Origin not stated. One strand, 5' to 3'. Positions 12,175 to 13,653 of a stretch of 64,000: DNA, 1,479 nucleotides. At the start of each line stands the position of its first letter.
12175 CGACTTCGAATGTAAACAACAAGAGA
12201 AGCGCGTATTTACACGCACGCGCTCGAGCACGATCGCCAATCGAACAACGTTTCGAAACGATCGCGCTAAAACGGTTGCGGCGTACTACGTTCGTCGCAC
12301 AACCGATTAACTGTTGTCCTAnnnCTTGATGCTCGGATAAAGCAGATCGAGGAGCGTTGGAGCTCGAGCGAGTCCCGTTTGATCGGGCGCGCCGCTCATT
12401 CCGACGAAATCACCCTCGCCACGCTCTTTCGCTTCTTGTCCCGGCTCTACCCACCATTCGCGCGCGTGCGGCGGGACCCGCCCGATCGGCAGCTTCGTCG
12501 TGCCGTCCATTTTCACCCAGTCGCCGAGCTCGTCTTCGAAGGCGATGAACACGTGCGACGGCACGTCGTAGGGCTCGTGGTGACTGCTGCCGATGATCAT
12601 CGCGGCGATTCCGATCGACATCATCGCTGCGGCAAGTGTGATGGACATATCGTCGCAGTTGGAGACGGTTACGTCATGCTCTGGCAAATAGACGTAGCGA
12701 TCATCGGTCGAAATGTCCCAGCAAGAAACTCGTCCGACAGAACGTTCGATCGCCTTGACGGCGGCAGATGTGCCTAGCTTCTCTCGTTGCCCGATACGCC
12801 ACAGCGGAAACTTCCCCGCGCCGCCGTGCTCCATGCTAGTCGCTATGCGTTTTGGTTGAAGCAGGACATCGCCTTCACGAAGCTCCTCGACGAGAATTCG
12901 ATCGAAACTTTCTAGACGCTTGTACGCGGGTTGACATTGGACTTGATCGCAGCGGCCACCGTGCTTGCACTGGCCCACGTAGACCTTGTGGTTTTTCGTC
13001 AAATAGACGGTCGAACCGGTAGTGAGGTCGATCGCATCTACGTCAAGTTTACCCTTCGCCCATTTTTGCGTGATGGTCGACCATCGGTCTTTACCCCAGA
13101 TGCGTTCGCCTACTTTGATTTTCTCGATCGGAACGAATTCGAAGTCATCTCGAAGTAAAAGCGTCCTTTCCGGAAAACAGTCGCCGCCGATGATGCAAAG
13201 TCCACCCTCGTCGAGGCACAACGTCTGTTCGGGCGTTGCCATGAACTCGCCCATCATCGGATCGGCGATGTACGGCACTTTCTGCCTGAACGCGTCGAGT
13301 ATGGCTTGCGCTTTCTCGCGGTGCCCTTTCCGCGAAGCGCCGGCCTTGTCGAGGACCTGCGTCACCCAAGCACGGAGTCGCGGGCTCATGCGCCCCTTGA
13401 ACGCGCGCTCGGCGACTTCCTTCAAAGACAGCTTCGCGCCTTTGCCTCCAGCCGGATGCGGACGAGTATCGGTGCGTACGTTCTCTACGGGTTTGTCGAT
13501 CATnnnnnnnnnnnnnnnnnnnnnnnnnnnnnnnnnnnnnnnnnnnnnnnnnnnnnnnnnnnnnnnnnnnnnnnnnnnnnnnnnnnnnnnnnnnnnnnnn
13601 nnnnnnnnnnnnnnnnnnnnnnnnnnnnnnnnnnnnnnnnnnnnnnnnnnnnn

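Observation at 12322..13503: Mini-intein inserted at the catalytic cysteine of a transglutaminase-like peptidase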

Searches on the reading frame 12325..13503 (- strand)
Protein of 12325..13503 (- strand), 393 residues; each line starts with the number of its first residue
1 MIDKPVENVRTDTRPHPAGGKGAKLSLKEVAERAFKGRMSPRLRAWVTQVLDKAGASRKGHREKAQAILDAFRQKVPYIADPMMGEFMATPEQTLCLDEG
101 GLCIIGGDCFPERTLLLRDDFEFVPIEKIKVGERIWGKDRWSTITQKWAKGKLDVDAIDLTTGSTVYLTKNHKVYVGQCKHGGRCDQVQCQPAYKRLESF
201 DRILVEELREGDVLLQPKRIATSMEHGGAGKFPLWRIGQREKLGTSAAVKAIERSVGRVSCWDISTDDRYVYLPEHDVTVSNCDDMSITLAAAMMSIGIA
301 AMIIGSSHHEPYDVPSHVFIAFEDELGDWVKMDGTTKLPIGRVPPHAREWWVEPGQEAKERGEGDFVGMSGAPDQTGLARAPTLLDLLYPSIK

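Call 5: search_protein_families(library=pfam, proteins=[window:12325-13503:-], max_evalue=10)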
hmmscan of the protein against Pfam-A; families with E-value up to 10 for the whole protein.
window:12325-13503:- (393 aa): 3 families
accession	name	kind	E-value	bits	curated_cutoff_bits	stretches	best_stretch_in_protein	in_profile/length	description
PF01079.26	Hint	-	0.00039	20.5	29.7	1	107-222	11-131/213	Hint module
PF01841.26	Transglut_core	-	0.0033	18.1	23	1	280-333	51-107/108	Transglutaminase-like superfamily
PF00086.23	Thyroglobulin_1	-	0.065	13.1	20.6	1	170-192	18-40/67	Thyroglobulin type-1 repeat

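Call 6: search_protein_families(library=ncbifam, proteins=[window:12325-13503:-], max_evalue=10)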
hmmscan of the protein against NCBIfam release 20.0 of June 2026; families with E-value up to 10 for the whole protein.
window:12325-13503:- (393 aa): 1 family
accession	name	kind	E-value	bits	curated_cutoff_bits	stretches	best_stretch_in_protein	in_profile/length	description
NF009227.0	PRK12577.1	equivalog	0.15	10.7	349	1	85-115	136-166/330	succinate dehydrogenase/fumarate reductase iron-sulfur subunit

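Call 7: find_homologous_proteins(query=window:12325-13503:-, max_evalue=0.001)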
Query window:12325-13503:- (393 aa): 562 proteins with E <= 0.001 among 6181 candidates; the best 120 are listed.
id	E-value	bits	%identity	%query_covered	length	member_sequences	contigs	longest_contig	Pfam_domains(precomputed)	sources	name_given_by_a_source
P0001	1.3e-270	915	100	100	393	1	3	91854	-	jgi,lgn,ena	-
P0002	1.7e-195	668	79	56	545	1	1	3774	-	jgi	jgi:hypothetical protein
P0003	1.3e-192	658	78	56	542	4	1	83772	-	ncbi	-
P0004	1.6e-192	658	74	59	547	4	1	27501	-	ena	-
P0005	4.6e-192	656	74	58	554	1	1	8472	-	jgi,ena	-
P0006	9.3e-190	649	77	56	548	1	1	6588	-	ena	-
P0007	2.7e-189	647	78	56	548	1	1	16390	-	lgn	-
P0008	5.0e-189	647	75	58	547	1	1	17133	-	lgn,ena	-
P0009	1.4e-188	645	73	59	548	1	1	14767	-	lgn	-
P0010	7.3e-188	643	76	56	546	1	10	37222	PF14528.12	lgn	-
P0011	1.2e-187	642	74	56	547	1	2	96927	-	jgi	jgi:hypothetical protein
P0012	3.1e-185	634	76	56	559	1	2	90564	-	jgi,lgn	jgi:hypothetical protein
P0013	5.2e-185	633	74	56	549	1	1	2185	-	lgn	-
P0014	3.2e-184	631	72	59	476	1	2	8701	-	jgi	-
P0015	2.0e-182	625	71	57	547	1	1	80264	-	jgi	jgi:hypothetical protein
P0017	1.4e-180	619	72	56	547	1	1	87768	PF01841.26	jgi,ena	jgi:hypothetical protein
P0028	1.3e-173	596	69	56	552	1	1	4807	PF01841.26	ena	-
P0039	4.0e-136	472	86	33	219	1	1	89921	-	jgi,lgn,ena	-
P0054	1.2e-101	359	83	28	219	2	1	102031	PF01841.26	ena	-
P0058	1.3e-100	355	84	28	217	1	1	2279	PF01841.26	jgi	jgi:transglutaminase-like putative cysteine protease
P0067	2.0e-99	351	81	28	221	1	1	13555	PF01841.26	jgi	jgi:hypothetical protein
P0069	2.3e-99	351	64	33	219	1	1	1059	PF01841.26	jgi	jgi:transglutaminase-like putative cysteine protease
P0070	4.4e-99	350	81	28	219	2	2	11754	PF01841.26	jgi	jgi:transglutaminase-like putative cysteine protease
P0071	4.6e-99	350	84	28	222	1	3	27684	PF01841.26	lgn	-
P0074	2.5e-98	348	80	28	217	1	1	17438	PF01841.26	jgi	jgi:transglutaminase-like putative cysteine protease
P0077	6.7e-98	346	77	28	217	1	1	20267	PF01841.26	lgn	-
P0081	9.8e-97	343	76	28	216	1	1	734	PF01841.26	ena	-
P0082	1.3e-96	342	75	28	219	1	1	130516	PF01841.26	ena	-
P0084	2.0e-96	342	78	28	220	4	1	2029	PF01841.26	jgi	-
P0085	2.2e-96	341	81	28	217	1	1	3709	PF01841.26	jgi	jgi:transglutaminase-like putative cysteine protease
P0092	1.1e-95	339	71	28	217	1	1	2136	PF01841.26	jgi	jgi:transglutaminase-like putative cysteine protease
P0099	3.7e-95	337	79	28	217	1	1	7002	PF01841.26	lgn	-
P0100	3.7e-95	337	79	27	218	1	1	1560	PF01841.26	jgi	jgi:transglutaminase-like putative cysteine protease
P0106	1.5e-94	335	77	28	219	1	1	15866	PF01841.26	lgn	-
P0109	2.5e-94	335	77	28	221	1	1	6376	PF01841.26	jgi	jgi:transglutaminase-like putative cysteine protease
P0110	3.1e-94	334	78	28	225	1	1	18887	PF01841.26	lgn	-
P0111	3.4e-94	334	82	28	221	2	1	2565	PF01841.26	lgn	-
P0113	4.3e-94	334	82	28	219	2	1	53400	PF01841.26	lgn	-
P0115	9.0e-94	333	80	28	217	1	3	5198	PF01841.26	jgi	jgi:transglutaminase-like putative cysteine protease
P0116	9.4e-94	333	61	33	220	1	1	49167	PF01841.26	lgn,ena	-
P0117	1.0e-93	333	77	28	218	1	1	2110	PF01841.26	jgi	jgi:transglutaminase-like putative cysteine protease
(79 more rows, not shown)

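Call 12: find_encoding_contigs(protein=P0039, flank=10000, max_places=3)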
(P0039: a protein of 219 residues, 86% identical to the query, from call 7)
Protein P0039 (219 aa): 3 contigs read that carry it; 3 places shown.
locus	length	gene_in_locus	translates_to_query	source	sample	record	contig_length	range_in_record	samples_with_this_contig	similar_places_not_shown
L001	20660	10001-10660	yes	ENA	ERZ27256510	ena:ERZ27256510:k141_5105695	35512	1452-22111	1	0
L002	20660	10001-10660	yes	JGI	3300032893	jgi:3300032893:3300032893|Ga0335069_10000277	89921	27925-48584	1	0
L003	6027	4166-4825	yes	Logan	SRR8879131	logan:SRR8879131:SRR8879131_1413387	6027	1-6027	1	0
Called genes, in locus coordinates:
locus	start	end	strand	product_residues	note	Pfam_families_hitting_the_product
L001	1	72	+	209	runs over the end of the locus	-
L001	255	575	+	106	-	-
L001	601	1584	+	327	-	-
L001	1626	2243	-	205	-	PF08924:Rv2525c_GlyHyd-like (weak)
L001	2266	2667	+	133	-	-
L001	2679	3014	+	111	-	-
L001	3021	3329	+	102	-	-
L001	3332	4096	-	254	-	-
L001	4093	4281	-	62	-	-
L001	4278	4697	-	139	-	-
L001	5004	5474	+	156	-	-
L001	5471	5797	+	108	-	-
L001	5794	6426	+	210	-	PF04002:RadC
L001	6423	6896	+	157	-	-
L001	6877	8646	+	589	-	-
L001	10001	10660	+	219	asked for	-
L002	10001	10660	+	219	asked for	-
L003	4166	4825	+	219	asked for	-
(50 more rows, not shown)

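Call 13: find_encoding_contigs(protein=P0001, flank=10000, max_places=3)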
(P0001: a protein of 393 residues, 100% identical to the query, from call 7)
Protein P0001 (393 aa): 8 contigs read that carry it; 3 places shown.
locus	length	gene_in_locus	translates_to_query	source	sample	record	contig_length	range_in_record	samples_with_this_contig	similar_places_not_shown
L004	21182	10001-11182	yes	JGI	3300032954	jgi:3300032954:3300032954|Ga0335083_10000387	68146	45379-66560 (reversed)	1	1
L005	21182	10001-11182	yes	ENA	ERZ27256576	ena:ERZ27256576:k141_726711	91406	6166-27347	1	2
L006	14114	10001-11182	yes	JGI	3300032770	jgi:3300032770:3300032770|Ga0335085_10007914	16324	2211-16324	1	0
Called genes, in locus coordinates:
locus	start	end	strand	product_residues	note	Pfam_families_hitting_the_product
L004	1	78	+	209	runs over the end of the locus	-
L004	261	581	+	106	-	-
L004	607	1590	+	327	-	-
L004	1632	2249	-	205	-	PF08924:Rv2525c_GlyHyd-like (weak)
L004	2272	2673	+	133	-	-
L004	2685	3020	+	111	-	-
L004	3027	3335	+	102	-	-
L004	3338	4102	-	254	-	-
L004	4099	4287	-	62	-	-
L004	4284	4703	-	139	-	-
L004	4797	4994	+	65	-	PF21983:NikA-like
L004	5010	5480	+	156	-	-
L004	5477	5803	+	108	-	-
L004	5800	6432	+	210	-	PF04002:RadC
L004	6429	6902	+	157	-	-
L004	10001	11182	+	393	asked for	-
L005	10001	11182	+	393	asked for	-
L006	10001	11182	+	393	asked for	-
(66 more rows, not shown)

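Call 24: search_protein_families(library=phrogs, proteins=[P0039], max_evalue=0.001)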
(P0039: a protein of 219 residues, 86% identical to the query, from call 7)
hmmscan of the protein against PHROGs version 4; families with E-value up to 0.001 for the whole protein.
P0039 (219 aa): 0 families

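Call 28: predict_structure(alignment_id=A4)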
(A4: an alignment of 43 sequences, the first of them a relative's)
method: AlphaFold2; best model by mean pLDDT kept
length: 219 residues; sequences in the alignment: 43
mean_pLDDT: 68.0   pTM: 0.68
mean pLDDT of the five models: 68.0, 67.6, 56.0, 53.3, 52.6
residues with pLDDT >= 90: 48; 70-90: 62; 50-70: 50; < 50: 59
segments of 3 or more residues with pLDDT < 50: 1-22, 89-102, 134-136, 189-206
pLDDT, mean of each block of 10 residues (from residue 1): 30 34 67 83 87 95 94 73 54 46 59 90 91 56 83 90 80 71 61 39 54 59
secondary structure, 60 per line:
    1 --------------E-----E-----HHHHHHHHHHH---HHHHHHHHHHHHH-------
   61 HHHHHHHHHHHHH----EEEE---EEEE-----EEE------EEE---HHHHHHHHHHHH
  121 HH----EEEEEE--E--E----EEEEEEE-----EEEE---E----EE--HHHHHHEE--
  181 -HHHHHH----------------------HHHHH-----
elements in order: H27-37 H41-53 H61-73 E78-81 E85-88 E94-96 E103-105 H109-122 E127-132 E143-149 E155-158 H171-176 H182-187 H210-214

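Call 31: fold_search(model_id=the predicted structure, library=pdb)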
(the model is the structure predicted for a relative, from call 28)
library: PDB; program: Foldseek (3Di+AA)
matches with E <= 10: 333; with E <= 0.001: 0
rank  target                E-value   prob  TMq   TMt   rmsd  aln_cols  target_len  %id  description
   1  3isr_C                6.9e-03  0.99  0.34  0.27   9.5       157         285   19  The Crystal Structure of a Putative Cysteine Protease from Cytophaga hutchinsonii to 1.9A (released 2009-09-08)
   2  6ug1_A                7.3e-03  0.99  0.36  0.19   9.3       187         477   13  Sequence impact in DNA duplex opening by the Rad4/XPC nucleotide excision repair complex (released 2021-03-31)
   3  4fgo                  8.3e-03  0.84  0.32  0.37  14.0       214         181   17  Legionella pneumophila LapG (calcium-bound) (released 2012-06-20)
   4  4fgp_B                9.3e-03  0.75  0.29  0.33  11.7       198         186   17  Legionella pneumophila LapG (EGTA-treated) (released 2012-06-20)
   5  3kd4_A                1.0e-02  0.91  0.31  0.15   8.8       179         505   12  CRYSTAL STRUCTURE OF A PUTATIVE PROTEASE (BDI_1141) FROM PARABACTEROIDES DISTASONIS ATCC 8503 AT 2.00 A RESOLUTION (released 2009-11-24)
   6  4fgq_A                1.2e-02  0.91  0.34  0.39  11.1       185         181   16  Legionella pneumophila LapG (released 2012-06-20)
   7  4fgp_A                1.7e-02  0.89  0.32  0.36  10.8       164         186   19  Legionella pneumophila LapG (EGTA-treated) (released 2012-06-20)
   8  3isr_A                1.8e-02  0.99  0.37  0.30   8.1       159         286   19  The Crystal Structure of a Putative Cysteine Protease from Cytophaga hutchinsonii to 1.9A (released 2009-09-08)
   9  6uin_A                2.0e-02  0.97  0.37  0.19  10.1       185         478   14  Role of Beta-hairpin motifs in the DNA duplex opening by the Rad4/XPC nucleotide excision repair complex (released 2020-10-14)
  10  4fgq_B                2.1e-02  0.95  0.35  0.40  10.3       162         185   17  Legionella pneumophila LapG (released 2012-06-20)
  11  4yir_A                2.7e-02  0.98  0.39  0.19   8.8       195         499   13  Crystal structure of Rad4-Rad23 crosslinked to an undamaged DNA (released 2015-03-11)
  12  3isr_B                2.7e-02  0.96  0.38  0.30  10.2       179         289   16  The Crystal Structure of a Putative Cysteine Protease from Cytophaga hutchinsonii to 1.9A (released 2009-09-08)
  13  2qsf_A                3.4e-02  0.94  0.36  0.18   9.7       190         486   11  Crystal structure of the Rad4-Rad23 complex (released 2007-10-02)
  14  6cfi_A                3.6e-02  0.95  0.38  0.19   8.6       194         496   12  Crystal structure of Rad4-Rad23 bound to a 6-4 photoproduct UV lesion (released 2019-02-27)
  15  6ubf_A                3.6e-02  0.91  0.36  0.18   9.3       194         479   14  Role of Beta-hairpin motifs in the DNA duplex opening by the Rad4/XPC nucleotide excision repair complex (released 2020-10-14)
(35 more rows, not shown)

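Call 39: search_dna_similar(query=window:12325-13503:-, collection=phages, mode=protein, max_evalue=0.001, max_rows=25)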
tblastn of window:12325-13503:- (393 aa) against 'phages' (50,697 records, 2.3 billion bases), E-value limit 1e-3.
No match.

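Call 40: search_solved_structures(query=A4, max_evalue=10, show_alignments=4)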
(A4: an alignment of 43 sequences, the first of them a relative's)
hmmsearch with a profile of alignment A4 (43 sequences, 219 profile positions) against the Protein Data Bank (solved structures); distinct sequences matched with E-value up to 10: 2.
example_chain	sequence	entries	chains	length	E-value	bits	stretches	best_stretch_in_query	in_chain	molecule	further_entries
7miu_D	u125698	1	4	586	0.39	13.3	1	65-115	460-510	CTP synthase 2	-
7miv_D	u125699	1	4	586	0.39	13.3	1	65-115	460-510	CTP synthase 2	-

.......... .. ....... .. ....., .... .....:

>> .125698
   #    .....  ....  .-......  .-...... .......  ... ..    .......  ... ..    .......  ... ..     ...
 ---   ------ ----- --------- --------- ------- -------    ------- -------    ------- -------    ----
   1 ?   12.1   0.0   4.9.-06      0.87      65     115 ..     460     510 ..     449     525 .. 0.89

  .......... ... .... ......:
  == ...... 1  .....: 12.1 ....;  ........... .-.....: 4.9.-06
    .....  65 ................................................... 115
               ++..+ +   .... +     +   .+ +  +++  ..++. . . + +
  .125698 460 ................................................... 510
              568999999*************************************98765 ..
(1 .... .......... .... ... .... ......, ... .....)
